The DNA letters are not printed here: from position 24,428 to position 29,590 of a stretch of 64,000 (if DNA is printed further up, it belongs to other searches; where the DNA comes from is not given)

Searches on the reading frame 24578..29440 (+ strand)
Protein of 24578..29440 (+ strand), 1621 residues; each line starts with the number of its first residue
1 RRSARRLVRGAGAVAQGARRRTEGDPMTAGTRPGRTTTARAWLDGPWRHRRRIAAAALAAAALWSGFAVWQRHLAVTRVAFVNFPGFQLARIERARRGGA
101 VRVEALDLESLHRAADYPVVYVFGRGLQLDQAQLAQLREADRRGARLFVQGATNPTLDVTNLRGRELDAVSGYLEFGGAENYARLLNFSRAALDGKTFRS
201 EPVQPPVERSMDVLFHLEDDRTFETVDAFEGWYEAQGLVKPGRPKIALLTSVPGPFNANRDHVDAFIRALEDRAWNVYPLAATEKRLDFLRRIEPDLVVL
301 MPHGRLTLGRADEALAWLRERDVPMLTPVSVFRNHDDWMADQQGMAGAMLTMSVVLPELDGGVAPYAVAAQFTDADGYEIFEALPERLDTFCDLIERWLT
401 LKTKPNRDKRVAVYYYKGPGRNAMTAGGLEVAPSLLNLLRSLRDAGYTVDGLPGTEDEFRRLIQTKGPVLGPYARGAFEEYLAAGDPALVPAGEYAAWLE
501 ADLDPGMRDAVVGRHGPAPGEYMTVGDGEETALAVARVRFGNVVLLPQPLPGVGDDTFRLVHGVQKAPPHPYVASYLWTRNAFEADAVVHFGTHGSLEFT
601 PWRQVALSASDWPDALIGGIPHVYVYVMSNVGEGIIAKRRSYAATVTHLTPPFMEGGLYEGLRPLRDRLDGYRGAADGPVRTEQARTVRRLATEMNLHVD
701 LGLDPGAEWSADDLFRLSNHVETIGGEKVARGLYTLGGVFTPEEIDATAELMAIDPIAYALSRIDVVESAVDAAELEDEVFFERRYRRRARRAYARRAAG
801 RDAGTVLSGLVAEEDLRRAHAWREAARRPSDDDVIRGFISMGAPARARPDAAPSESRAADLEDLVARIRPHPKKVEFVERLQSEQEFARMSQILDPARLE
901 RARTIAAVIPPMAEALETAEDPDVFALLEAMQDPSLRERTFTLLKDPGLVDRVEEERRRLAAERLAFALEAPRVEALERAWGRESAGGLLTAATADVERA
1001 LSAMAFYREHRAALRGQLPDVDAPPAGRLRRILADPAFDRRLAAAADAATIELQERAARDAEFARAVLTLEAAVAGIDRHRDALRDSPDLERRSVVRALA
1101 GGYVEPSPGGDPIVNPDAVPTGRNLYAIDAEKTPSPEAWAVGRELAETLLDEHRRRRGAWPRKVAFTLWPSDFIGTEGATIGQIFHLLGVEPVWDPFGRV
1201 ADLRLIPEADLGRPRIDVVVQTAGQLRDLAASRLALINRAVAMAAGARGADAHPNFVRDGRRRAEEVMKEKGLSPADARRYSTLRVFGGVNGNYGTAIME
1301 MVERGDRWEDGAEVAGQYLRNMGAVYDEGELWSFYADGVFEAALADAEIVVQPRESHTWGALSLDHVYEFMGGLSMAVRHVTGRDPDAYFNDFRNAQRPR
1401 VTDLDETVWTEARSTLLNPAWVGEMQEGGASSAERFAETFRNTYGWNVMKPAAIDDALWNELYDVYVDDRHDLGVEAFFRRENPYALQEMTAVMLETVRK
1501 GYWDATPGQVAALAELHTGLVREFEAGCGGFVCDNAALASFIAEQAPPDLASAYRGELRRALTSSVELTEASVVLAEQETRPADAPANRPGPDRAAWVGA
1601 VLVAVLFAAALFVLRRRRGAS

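Call 66: search_protein_families(library=pfam, proteins=[window:24578-29440:+], max_evalue=0.00001)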
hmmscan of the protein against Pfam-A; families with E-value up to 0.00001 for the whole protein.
window:24578-29440:+ (1621 aa): 1 family
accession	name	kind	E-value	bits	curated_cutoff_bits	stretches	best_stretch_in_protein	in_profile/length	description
PF02514.21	CobN-Mg_chel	-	2.8e-291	969.6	24.5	1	172-1508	2-1088/1090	CobN/Magnesium Chelatase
